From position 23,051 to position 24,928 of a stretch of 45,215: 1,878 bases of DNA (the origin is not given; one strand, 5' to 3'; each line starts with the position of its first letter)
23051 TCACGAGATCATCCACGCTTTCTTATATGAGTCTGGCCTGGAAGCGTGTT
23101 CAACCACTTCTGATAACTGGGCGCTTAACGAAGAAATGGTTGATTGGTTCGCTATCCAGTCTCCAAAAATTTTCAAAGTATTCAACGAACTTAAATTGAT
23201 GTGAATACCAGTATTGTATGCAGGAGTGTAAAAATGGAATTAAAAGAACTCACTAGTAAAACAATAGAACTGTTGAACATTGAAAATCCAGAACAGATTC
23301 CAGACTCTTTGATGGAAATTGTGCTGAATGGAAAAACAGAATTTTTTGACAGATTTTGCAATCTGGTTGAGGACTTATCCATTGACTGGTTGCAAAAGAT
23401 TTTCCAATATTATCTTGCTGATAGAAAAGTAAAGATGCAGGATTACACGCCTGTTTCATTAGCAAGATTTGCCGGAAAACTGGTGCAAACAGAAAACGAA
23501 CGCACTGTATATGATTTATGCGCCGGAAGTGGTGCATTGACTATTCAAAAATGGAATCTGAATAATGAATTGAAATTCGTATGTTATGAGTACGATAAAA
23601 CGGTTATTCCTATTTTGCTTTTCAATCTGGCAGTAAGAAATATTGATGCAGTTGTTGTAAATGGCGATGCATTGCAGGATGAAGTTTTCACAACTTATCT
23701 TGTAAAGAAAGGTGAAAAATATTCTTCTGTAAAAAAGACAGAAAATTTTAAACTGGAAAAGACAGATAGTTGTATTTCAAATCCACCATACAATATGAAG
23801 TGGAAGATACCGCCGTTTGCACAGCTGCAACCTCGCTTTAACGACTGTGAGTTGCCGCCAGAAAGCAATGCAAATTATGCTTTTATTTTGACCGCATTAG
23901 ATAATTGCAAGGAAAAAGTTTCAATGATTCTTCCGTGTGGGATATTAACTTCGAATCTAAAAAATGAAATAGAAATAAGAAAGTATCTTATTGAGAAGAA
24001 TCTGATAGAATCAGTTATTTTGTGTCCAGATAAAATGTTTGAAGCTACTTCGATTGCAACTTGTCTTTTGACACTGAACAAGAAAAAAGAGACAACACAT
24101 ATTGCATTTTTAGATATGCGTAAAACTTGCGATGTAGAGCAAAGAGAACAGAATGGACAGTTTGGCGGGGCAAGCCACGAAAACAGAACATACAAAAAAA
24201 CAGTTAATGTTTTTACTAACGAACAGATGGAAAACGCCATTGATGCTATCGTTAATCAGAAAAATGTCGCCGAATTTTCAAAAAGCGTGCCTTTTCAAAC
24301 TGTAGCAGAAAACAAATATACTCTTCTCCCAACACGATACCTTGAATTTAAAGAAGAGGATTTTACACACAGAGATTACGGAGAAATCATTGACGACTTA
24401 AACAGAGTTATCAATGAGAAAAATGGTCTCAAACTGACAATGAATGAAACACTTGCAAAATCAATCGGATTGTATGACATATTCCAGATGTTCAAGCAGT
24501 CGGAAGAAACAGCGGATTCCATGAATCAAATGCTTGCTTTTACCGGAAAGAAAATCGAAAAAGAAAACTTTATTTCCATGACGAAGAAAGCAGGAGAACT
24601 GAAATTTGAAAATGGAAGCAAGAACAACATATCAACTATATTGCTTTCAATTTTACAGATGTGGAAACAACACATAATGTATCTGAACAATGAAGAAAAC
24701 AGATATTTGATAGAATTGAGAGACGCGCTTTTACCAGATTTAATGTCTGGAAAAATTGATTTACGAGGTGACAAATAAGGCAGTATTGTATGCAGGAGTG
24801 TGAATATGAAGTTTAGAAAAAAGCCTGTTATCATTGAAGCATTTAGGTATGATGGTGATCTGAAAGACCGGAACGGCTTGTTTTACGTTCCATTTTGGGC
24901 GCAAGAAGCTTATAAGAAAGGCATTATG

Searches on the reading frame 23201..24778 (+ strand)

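Call 80: search_protein_families(library=pfam, proteins=[window:23201-24778:+], max_evalue=0.01)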
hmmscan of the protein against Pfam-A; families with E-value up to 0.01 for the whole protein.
window:23201-24778:+ (525 aa): 3 families
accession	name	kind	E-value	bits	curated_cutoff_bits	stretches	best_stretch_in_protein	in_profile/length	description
PF02384.22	N6_Mtase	-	7.2e-47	160.7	20.4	1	75-386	20-308/311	N-6 DNA Methylase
PF07669.17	Eco57I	-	6.7e-05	23.5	25.3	1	177-275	59-165/171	Eco57I restriction-modification methylase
PF05175.20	MTS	-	0.00062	19.9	23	0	96-160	28-93/170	Methyltransferase small domain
